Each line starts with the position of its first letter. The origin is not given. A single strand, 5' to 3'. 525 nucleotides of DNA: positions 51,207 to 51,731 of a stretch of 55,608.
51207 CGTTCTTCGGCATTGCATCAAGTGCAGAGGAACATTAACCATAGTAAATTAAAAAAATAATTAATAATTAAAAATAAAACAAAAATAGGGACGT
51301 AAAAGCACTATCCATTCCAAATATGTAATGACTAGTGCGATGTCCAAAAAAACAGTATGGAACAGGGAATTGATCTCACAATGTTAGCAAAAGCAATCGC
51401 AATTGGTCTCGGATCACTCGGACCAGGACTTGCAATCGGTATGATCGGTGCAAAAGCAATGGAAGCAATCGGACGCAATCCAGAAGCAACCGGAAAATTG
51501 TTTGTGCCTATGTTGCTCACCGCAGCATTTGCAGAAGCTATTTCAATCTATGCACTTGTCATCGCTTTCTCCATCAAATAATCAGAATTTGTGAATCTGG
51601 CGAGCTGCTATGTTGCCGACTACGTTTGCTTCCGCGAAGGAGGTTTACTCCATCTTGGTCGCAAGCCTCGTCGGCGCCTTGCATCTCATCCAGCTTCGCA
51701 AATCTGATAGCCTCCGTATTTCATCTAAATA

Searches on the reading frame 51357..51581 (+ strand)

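Call 11: search_protein_families(library=pfam, proteins=[window:51357-51581:+])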
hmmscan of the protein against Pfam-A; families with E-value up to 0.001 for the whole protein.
window:51357-51581:+ (74 aa): 1 family
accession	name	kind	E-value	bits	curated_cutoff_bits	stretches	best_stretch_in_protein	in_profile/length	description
PF00137.26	ATP-synt_C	-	1.3e-17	64.3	24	1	11-71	2-58/60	ATP synthase subunit C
